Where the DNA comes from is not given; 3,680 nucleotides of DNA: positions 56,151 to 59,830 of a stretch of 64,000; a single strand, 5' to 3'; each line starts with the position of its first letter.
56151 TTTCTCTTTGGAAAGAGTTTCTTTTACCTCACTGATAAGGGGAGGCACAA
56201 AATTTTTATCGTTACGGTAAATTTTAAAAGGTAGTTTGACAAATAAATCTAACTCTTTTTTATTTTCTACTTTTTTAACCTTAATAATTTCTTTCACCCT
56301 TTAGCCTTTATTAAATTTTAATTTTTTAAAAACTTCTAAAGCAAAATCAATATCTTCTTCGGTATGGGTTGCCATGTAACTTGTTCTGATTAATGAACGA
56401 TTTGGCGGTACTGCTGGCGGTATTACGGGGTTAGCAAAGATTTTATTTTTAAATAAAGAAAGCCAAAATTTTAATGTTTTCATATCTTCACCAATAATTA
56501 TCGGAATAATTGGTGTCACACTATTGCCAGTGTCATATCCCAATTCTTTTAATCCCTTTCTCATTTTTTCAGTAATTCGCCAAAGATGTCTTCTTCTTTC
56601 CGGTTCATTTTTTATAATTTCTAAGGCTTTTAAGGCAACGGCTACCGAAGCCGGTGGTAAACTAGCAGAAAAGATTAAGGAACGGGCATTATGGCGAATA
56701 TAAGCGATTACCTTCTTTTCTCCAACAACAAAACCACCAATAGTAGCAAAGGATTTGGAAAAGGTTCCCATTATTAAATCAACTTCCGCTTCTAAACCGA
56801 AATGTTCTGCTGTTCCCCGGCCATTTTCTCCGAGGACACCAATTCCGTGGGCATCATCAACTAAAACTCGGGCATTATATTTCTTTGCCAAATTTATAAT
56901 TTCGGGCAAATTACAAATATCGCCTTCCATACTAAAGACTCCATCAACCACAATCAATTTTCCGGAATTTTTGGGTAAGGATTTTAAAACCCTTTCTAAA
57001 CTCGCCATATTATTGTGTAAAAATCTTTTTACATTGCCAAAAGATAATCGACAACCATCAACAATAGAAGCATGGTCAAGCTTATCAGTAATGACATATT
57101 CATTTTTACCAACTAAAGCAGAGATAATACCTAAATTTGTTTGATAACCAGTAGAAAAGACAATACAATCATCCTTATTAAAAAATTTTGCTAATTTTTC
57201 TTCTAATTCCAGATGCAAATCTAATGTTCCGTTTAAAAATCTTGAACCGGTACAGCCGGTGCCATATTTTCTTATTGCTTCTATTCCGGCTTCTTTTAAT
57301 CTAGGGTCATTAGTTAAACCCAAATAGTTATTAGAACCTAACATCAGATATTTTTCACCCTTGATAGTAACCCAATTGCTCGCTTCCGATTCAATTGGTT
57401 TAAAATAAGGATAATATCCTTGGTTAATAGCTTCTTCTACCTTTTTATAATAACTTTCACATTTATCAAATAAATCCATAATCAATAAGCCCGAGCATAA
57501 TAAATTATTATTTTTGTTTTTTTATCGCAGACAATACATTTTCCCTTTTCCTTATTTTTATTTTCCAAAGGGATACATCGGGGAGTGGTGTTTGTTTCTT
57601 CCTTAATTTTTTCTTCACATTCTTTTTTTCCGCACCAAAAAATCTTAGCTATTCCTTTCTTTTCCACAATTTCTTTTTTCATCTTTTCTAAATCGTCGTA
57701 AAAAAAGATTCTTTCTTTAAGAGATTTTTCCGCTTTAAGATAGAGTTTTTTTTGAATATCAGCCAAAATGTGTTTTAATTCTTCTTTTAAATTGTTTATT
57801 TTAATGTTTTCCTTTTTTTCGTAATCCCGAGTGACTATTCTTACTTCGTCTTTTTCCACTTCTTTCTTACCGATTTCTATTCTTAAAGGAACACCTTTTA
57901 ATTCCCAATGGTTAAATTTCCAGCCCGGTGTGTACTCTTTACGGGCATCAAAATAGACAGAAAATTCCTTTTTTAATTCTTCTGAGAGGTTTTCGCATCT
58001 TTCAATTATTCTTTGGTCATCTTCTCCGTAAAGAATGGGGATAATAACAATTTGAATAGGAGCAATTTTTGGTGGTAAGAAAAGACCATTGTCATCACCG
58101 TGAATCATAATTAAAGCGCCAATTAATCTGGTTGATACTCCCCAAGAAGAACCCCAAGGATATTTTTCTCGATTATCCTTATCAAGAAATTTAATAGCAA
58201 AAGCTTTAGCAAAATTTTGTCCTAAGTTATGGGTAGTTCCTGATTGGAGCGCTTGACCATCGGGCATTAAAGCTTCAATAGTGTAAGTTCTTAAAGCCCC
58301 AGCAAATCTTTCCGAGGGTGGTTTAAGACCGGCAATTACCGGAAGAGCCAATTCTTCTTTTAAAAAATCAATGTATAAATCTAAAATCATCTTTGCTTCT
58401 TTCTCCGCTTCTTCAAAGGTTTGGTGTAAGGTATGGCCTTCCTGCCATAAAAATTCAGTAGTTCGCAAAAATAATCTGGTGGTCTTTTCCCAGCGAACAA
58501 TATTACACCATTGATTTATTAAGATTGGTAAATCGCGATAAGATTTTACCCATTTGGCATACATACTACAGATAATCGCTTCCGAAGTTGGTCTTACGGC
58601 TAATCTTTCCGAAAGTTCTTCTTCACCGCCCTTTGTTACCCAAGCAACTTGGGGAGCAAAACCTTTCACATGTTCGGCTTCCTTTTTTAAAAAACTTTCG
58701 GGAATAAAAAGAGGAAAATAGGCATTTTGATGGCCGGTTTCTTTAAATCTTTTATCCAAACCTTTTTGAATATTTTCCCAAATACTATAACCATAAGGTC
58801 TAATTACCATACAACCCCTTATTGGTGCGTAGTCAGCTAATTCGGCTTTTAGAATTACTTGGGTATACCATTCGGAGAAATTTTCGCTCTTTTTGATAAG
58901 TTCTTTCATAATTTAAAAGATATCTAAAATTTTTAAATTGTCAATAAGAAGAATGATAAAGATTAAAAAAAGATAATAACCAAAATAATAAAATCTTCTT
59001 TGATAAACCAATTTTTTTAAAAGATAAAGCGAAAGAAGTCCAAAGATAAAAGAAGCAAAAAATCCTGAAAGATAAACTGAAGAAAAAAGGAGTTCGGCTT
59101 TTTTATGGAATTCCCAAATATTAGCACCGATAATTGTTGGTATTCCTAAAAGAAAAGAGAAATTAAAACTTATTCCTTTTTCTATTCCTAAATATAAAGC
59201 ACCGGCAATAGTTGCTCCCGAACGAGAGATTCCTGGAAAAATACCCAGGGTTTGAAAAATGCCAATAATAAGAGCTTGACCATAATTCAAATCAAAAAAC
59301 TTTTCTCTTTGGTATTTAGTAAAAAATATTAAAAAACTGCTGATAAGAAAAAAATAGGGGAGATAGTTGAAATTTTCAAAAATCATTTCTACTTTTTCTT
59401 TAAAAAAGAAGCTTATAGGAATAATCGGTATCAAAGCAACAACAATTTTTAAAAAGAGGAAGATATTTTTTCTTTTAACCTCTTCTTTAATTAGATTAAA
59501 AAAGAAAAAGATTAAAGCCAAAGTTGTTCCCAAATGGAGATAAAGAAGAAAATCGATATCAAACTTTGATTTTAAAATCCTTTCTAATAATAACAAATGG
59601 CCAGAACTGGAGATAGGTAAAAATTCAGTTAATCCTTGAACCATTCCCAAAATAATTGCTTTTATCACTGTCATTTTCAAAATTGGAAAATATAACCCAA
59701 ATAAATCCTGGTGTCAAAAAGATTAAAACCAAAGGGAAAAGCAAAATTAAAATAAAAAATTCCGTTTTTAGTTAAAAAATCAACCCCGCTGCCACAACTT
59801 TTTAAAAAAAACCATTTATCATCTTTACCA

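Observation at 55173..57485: Spt-like alpha-oxoamine synthase coupled to a double-GNAT N-acyltransferase: candidate sphingolipid/amino-lipid locus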

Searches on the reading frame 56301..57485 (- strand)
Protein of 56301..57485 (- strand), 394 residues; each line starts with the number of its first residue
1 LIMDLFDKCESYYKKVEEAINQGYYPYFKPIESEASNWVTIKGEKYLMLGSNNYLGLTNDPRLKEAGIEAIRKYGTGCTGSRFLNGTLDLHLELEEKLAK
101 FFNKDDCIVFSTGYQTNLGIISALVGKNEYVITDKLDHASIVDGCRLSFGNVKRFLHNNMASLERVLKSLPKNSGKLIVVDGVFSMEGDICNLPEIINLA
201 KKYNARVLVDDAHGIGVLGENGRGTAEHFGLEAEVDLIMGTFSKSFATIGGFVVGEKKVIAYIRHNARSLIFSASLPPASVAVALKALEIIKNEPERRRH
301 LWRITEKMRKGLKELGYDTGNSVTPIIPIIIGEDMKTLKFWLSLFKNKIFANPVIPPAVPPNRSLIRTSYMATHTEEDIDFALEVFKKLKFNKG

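Call 3: search_protein_families(library=pfam, proteins=[window:56301-57485:-], max_evalue=0.01)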
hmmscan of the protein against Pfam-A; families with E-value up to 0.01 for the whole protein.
window:56301-57485:- (394 aa): 5 families
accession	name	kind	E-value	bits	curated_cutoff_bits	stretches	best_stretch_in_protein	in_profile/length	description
PF00155.27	Aminotran_1_2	-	7.2e-57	193.6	19.7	1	45-385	2-360/361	Aminotransferase class I and II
PF01212.27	Beta_elim_lyase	-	8.9e-05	22.4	27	1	93-269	36-225/288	Beta-eliminating lyase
PF00266.25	Aminotran_5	-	8.9e-05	22.1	21.5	1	91-216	45-181/371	Aminotransferase class-V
PF01053.26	Cys_Met_Meta_PP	-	0.00082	18.5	27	1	92-217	55-180/381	Cys/Met metabolism PLP-dependent enzyme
PF01041.23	DegT_DnrJ_EryC1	-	0.00085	19.1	19.8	1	92-217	27-152/360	DegT/DnrJ/EryC1/StrS aminotransferase family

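Call 4: search_protein_families(library=ncbifam, proteins=[window:56301-57485:-], max_evalue=0.01)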
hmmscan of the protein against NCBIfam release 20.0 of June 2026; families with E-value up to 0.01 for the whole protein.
window:56301-57485:- (394 aa): 25 families
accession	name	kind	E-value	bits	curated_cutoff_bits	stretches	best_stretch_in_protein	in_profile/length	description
NF047600.1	SerpalmtaseCFB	equivalog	2.8e-169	562.9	640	1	5-389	5-388/395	serine palmitoyltransferase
NF047599.1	SerpalmtaseBetaP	equivalog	1.5e-127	425.6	500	1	3-390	1-390/394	serine palmitoyltransferase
TIGR01825.1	gly_Cac_T_rel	subfamily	1.4e-124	415.7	535.4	1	17-389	6-378/385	BioF/Kbl family PLP-dependent acyltransferase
TIGR00858.1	bioF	equivalog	1.7e-122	408.7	426.45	1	30-386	7-364/365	8-amino-7-oxononanoate synthase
NF005394.0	PRK06939.1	equivalog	1.7e-118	395.8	460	1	12-389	9-390/397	glycine C-acetyltransferase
NF047603.1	SerpalmtaseAlphaP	equivalog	2.8e-107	358.8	670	1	4-387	3-390/399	serine palmitoyltransferase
TIGR01822.1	2am3keto_CoA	equivalog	6.7e-93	311.7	493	1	16-389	9-386/393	glycine C-acetyltransferase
TIGR01821.1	5aminolev_synth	equivalog_domain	6.2e-76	255.9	338.55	1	14-386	9-390/402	5-aminolevulinate synthase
NF005526.0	PRK07179.1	equivalog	5e-72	242.7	428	1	43-389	53-395/407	alpha-hydroxyketone-type quorum-sensing autoinducer synthase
NF005697.0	PRK07505.1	subfamily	1.2e-43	149.3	342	1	28-386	32-395/405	hypothetical protein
NF004608.1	PRK05937.1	equivalog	4.9e-40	137.4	399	1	76-388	41-344/366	8-amino-7-oxononanoate synthase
TIGR01977.1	am_tr_V_EF2568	hypoth_equivalog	8.8e-07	28.3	377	1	92-218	47-181/376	cysteine desulfurase family protein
TIGR03576.1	pyridox_MJ0158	hypoth_equivalog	8.6e-06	25.1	304.45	1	105-312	72-270/346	TIGR03576 family pyridoxal phosphate-dependent enzyme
TIGR03588.1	PseC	equivalog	1.1e-05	24.6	423.5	1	93-219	34-164/380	UDP-4-amino-4,6-dideoxy-N-acetyl-beta-L-altrosamine transaminase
NF041364.1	GntC_guanitoxin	equivalog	2.4e-05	23.4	415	1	193-306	156-269/356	guanitoxin biosynthesis PLP-dependent (S)-gamma-hydroxy-L-arginine cyclodehydratase GntC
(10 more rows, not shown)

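Call 5: search_solved_structures(query=window:56301-57485:-, max_evalue=1e-30)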
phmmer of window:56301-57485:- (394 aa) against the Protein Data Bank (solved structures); distinct sequences matched with E-value up to 1e-30: 48.
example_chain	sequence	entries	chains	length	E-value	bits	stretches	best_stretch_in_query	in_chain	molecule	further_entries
8guh_A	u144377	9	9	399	1.1e-134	452.4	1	11-388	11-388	Serine palmitoyltransferase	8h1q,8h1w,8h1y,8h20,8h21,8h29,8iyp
3a2b_A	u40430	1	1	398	1.1e-134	452.4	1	11-388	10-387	Serine palmitoyltransferase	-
2x8u_A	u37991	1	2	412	5.2e-93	315.2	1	39-387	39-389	SERINE PALMITOYLTRANSFERASE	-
2jgt_A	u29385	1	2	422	2.8e-90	306.2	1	12-387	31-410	SERINE PALMITOYLTRANSFERASE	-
2jg2_A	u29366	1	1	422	3.2e-90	306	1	9-387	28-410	SERINE PALMITOYLTRANSFERASE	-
2w8j_A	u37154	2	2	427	3.3e-90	305.9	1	9-387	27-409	SERINE PALMITOYLTRANSFERASE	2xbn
2w8t_A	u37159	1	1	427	4.5e-90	305.5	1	9-387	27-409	SERINE PALMITOYLTRANSFERASE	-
2w8v_A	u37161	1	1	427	6.3e-90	305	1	9-387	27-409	SERINE PALMITOYLTRANSFERASE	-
2w8u_A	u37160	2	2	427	6.3e-90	305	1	9-387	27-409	SERINE PALMITOYLTRANSFERASE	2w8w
4bmk_A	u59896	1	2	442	2.6e-89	303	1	9-387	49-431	SERINE PALMITOYLTRANSFERASE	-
8s1y_A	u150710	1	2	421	1.2e-87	297.5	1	15-389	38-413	8-amino-7-oxononanoate synthase/2-amino-3-ketobutyrate coenzyme A ligase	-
7poa_A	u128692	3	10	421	3e-87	296.2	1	15-389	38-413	8-amino-7-oxononanoate synthase/2-amino-3-ketobutyrate coenzyme A ligase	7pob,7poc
28eh_A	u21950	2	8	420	2.6e-79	270.1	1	22-390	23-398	Cysteate-C-fatty acyltransferase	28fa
7u7h_A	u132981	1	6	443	9.1e-78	265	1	22-390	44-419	7-keto-8-aminopelargonate synthetase-like enzyme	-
3tqx_A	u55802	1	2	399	7.7e-75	255.3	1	14-388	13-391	2-amino-3-ketobutyrate coenzyme A ligase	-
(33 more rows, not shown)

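Call 57: search_solved_structures(query=window:56301-57485:-, max_evalue=1e-85, show_alignments=3)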
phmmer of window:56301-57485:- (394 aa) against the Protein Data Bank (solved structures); distinct sequences matched with E-value up to 1e-85: 12.
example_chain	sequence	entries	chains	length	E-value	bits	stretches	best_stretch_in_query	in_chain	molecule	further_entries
8guh_A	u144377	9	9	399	1.1e-134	452.4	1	11-388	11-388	Serine palmitoyltransferase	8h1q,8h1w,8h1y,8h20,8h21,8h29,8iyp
3a2b_A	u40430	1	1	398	1.1e-134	452.4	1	11-388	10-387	Serine palmitoyltransferase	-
2x8u_A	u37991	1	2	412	5.2e-93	315.2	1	39-387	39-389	SERINE PALMITOYLTRANSFERASE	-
2jgt_A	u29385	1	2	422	2.8e-90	306.2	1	12-387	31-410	SERINE PALMITOYLTRANSFERASE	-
2jg2_A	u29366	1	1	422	3.2e-90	306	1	9-387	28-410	SERINE PALMITOYLTRANSFERASE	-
2w8j_A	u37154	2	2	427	3.3e-90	305.9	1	9-387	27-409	SERINE PALMITOYLTRANSFERASE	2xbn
2w8t_A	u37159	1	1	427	4.5e-90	305.5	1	9-387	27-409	SERINE PALMITOYLTRANSFERASE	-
2w8v_A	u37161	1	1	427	6.3e-90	305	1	9-387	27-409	SERINE PALMITOYLTRANSFERASE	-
2w8u_A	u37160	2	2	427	6.3e-90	305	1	9-387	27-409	SERINE PALMITOYLTRANSFERASE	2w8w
4bmk_A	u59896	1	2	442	2.6e-89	303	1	9-387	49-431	SERINE PALMITOYLTRANSFERASE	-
8s1y_A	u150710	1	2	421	1.2e-87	297.5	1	15-389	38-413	8-amino-7-oxononanoate synthase/2-amino-3-ketobutyrate coenzyme A ligase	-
7poa_A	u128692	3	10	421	3e-87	296.2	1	15-389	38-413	8-amino-7-oxononanoate synthase/2-amino-3-ketobutyrate coenzyme A ligase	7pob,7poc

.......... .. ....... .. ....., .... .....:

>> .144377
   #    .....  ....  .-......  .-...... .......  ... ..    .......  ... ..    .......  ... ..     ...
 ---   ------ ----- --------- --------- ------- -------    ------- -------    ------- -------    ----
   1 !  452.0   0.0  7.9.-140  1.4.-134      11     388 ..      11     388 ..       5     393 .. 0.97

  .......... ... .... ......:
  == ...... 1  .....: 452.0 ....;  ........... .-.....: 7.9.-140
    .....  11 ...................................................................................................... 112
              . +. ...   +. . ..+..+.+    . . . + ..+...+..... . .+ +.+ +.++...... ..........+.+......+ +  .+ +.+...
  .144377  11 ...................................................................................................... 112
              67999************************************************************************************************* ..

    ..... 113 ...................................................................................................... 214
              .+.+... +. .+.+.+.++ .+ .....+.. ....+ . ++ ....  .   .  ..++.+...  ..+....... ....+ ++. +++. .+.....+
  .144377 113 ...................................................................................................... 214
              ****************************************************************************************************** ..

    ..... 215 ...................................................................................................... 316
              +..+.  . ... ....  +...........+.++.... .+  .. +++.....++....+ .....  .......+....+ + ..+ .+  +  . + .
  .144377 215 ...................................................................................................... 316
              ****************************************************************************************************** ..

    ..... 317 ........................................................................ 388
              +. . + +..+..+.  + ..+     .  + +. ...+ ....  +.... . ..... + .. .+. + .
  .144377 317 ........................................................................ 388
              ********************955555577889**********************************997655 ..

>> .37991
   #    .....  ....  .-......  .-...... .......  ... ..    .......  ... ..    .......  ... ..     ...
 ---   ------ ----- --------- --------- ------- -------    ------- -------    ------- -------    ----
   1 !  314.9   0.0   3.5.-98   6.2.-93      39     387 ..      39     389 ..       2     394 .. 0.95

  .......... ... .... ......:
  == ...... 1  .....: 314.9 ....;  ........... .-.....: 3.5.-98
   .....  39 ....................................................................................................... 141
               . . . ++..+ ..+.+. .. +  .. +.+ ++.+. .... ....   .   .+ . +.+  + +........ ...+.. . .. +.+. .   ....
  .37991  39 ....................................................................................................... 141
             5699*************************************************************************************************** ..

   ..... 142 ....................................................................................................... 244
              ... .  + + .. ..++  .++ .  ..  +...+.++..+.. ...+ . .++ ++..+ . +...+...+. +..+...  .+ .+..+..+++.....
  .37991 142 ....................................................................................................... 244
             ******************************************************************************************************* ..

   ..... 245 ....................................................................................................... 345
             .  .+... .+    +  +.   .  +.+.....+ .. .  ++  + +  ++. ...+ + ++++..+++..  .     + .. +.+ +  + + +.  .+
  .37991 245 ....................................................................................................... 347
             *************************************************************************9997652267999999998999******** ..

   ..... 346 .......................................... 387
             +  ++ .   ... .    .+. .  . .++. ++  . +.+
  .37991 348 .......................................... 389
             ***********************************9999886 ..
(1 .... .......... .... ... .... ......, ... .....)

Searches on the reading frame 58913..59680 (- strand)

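Call 3: search_protein_families(library=pfam, proteins=[window:58913-59680:-], max_evalue=0.01)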
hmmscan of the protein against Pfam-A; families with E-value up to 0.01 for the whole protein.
window:58913-59680:- (255 aa): 1 family
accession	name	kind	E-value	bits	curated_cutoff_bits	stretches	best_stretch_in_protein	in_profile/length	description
PF02673.24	BacA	-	2.3e-59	201.6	33.4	1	8-240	1-254/257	Bacitracin resistance protein BacA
